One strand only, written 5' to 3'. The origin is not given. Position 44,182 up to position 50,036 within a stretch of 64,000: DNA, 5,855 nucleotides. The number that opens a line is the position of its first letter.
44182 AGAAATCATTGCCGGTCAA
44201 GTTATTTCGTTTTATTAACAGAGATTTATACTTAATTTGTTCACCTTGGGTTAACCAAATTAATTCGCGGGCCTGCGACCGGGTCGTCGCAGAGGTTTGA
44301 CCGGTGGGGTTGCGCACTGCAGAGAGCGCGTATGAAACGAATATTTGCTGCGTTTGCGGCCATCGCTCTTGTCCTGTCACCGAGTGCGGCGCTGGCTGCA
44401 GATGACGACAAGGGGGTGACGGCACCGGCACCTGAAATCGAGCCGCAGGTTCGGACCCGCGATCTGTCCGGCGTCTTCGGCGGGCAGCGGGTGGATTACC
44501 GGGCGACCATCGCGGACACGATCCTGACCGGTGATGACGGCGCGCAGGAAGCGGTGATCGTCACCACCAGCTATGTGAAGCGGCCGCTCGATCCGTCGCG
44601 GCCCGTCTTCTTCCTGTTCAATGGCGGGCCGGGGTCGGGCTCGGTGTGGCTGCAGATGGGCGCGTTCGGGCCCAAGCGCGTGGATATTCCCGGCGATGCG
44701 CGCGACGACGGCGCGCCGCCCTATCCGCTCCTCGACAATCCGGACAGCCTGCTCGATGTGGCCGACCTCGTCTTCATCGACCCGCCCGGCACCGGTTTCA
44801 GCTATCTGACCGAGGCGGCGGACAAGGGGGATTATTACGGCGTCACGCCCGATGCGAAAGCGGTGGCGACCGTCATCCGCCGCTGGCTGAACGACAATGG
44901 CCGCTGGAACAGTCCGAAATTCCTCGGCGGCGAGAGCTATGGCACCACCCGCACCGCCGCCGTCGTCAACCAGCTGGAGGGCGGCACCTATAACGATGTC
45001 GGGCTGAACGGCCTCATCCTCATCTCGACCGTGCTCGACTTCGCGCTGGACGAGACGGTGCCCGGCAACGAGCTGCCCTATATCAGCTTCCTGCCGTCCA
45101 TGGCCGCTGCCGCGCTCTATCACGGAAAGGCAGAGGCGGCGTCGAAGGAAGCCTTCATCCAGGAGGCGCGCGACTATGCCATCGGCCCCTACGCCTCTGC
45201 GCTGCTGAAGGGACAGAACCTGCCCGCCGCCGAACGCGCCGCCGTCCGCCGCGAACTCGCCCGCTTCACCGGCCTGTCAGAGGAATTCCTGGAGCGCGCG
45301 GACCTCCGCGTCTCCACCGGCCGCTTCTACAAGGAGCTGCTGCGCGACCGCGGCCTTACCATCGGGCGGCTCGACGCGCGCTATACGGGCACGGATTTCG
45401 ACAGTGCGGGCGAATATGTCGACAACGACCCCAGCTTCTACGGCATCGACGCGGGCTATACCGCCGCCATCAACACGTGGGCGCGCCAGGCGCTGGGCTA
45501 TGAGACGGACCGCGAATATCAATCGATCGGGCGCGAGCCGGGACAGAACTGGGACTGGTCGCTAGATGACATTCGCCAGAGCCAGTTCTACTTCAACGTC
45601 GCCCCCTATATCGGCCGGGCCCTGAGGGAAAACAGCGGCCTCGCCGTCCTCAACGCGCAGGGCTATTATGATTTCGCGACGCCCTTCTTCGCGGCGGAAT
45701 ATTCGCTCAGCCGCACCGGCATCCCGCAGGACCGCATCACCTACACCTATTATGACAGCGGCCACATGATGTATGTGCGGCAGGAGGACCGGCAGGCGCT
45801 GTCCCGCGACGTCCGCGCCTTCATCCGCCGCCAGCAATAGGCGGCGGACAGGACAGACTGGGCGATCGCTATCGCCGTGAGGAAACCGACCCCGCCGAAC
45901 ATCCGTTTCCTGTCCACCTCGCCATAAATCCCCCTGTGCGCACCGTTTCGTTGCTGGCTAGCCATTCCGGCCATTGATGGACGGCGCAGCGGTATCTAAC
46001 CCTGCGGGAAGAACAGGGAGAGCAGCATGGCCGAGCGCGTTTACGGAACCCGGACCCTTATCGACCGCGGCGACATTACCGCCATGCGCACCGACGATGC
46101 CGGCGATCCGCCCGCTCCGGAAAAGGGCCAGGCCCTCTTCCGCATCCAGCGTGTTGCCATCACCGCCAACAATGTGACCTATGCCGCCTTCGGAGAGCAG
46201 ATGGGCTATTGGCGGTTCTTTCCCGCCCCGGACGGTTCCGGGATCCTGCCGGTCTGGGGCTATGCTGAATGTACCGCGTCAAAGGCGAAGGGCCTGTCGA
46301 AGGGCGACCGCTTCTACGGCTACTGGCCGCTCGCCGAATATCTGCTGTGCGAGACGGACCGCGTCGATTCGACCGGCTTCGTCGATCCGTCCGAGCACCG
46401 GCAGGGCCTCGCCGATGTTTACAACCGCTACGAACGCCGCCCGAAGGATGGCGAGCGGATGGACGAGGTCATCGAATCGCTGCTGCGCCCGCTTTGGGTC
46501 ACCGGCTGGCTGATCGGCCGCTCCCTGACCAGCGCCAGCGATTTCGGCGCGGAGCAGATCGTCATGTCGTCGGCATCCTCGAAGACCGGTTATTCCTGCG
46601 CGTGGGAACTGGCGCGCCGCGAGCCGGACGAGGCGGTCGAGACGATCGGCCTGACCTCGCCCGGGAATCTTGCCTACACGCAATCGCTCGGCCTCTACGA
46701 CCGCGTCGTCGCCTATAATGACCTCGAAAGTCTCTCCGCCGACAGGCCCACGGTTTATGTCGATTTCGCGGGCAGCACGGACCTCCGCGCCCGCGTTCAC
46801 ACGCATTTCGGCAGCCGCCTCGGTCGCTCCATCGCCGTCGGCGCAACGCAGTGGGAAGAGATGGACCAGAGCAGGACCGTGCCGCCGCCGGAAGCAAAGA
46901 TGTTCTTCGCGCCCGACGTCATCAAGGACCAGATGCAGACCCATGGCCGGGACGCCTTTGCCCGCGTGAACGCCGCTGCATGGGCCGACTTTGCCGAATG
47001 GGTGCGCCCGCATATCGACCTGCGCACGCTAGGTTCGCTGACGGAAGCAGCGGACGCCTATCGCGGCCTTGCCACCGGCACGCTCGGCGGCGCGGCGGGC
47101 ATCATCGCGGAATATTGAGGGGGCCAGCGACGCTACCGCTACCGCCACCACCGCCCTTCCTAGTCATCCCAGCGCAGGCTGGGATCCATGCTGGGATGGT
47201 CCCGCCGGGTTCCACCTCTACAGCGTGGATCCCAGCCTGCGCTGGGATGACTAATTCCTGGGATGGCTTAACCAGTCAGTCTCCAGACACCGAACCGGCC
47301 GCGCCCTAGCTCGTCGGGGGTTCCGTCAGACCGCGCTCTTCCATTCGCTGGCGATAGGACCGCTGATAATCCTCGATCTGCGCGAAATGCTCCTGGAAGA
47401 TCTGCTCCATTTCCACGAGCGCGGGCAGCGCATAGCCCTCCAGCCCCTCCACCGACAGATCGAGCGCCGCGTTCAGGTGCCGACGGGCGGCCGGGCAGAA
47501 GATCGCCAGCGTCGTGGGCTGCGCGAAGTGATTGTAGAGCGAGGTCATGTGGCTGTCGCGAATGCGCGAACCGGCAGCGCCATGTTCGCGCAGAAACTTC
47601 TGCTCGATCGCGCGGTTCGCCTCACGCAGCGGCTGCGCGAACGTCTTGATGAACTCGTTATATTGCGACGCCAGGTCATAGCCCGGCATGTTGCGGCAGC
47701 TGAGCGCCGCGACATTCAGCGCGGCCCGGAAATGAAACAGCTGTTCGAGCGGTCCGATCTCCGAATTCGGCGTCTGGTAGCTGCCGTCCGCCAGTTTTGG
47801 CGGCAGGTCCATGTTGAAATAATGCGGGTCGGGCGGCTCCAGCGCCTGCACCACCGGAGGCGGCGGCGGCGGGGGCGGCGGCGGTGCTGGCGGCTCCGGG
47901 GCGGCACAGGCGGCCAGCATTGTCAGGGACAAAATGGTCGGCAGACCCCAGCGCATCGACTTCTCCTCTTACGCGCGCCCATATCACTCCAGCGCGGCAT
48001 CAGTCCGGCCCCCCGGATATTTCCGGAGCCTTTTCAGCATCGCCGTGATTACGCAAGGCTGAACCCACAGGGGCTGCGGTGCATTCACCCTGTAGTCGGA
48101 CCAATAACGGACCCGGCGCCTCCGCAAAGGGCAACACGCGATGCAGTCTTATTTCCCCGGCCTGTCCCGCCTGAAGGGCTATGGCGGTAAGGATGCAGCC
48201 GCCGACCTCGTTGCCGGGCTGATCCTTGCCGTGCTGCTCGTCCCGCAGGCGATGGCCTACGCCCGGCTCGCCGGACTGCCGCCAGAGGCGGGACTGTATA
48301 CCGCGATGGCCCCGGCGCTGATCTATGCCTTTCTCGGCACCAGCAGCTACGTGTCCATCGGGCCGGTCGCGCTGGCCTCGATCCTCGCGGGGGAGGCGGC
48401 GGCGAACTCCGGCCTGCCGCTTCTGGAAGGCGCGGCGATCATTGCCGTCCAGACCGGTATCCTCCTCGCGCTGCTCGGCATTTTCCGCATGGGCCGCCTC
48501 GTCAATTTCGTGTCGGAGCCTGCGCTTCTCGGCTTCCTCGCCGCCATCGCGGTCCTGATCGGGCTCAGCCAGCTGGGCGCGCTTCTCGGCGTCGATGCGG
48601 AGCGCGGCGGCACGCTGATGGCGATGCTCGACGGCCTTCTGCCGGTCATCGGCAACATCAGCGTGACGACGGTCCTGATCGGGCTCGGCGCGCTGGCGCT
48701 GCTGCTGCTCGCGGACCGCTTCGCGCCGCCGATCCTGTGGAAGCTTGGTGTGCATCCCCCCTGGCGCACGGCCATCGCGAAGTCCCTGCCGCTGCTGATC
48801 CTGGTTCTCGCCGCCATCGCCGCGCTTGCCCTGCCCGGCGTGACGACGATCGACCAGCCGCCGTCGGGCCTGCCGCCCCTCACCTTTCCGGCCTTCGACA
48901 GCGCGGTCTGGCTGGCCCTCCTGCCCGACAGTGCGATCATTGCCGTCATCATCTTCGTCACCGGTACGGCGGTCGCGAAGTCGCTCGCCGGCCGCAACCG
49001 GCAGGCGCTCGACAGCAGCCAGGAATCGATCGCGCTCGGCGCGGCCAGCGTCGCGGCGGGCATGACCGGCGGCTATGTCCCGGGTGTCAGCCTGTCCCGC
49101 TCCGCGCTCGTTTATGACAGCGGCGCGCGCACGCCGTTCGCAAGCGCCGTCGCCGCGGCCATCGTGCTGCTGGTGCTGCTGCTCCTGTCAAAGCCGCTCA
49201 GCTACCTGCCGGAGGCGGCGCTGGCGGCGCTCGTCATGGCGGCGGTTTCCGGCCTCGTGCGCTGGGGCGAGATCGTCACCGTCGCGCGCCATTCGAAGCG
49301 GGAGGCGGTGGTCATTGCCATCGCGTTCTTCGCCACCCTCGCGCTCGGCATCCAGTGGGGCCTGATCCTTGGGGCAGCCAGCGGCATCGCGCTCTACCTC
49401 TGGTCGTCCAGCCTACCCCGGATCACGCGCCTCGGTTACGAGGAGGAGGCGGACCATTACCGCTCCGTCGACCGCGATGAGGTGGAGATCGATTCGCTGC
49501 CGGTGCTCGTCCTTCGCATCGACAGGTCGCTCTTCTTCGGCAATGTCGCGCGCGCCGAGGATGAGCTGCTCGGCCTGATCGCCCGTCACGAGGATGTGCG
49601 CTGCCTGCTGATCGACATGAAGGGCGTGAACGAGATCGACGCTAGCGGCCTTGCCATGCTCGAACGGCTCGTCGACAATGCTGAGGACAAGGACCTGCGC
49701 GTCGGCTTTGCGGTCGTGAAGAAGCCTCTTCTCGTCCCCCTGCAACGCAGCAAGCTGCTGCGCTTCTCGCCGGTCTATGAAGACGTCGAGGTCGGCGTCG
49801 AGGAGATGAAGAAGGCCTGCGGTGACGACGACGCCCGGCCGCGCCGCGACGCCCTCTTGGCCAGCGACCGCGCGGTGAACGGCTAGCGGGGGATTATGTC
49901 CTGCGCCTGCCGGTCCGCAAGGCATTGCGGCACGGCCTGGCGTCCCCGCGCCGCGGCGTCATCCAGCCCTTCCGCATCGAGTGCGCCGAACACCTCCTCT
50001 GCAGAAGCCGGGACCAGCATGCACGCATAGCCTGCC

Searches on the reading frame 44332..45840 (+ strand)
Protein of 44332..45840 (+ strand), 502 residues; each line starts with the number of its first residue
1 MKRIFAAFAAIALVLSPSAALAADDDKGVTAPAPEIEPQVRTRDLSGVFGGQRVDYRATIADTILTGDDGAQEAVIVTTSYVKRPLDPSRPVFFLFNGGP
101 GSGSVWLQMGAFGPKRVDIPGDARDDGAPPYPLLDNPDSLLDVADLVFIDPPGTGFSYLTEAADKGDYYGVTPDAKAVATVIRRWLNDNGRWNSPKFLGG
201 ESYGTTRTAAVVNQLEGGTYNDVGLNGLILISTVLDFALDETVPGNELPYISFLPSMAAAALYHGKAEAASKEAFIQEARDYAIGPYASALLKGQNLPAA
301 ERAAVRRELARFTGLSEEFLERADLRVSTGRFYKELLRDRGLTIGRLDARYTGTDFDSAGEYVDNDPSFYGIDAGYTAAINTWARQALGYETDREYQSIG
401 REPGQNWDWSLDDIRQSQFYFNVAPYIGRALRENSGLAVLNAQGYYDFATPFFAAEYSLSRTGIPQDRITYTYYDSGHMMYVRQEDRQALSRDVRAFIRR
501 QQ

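Call 62: search_protein_families(library=pfam, proteins=[window:44332-45840:+], max_evalue=0.00001)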
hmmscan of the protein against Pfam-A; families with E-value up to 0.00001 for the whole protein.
window:44332-45840:+ (502 aa): 1 family
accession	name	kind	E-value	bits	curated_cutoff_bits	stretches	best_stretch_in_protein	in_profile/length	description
PF00450.28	Peptidase_S10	-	1.3e-11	44.9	21.9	1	89-238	39-184/420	Serine carboxypeptidase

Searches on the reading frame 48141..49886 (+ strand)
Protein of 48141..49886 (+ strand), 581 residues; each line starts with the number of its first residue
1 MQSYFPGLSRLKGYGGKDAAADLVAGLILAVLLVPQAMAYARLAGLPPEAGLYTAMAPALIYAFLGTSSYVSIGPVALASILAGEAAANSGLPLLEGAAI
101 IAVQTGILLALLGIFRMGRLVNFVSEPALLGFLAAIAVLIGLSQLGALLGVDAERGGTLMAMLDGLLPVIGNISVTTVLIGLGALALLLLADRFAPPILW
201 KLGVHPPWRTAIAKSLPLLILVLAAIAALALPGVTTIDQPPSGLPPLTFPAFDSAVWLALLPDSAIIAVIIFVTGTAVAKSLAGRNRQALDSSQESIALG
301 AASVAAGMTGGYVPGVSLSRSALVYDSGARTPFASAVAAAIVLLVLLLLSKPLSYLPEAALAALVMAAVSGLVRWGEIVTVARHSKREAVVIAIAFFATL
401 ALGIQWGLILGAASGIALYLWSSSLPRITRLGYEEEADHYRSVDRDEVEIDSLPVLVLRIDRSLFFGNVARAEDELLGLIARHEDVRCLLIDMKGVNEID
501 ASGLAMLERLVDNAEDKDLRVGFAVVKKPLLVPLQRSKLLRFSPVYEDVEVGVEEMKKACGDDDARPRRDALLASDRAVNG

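Call 3: search_protein_families(library=pfam, proteins=[window:48141-49886:+], max_evalue=0.01)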
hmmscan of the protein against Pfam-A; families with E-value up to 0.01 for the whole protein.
window:48141-49886:+ (581 aa): 3 families
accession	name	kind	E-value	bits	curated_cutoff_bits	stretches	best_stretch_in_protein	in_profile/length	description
PF00916.26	Sulfate_transp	-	8.3e-83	278.7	23.2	1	21-394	3-379/380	Sulfate permease family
PF01740.26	STAS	-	6.4e-14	52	22.6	1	455-550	10-104/106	STAS domain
PF13466.11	STAS_2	-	1.1e-05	25.9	29.2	1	468-530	11-70/80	STAS domain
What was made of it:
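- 48141..49886 (+): SulP-family sulfate permease with a STAS domain. It may supply sulfate for PAPS; the link to the pathway is weak. Pfam Sulfate_transp E=8.3e-83 plus STAS (call 3).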

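Call 4: search_protein_families(library=ncbifam, proteins=[window:48141-49886:+], max_evalue=0.01)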
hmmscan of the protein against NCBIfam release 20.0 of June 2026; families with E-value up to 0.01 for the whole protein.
window:48141-49886:+ (581 aa): 5 families
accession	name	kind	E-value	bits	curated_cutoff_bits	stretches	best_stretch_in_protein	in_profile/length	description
TIGR00815.1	sulP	subfamily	4.1e-102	342.5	380.45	1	6-539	1-549/565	sulfate permease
NF008660.1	PRK11660.1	equivalog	2.6e-45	154.9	614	2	259-541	280-547/572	C4-dicarboxylic acid transporter DauA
NF050096.1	BicarbTportBicA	equivalog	4.1e-26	91.6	880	1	21-528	14-512/547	bicarbonate transporter BicA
TIGR00377.1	ant_ant_sig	superfamily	0.0016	18.3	53.45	1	457-550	15-107/108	anti-sigma factor antagonist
NF033618.0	mlaB_1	equivalog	0.0047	17.3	90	1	490-525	39-74/94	lipid asymmetry maintenance protein MlaB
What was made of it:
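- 48141..49886 (+): TIGR00815 scores 342 bits, below its 380-bit cut-off (call 4).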
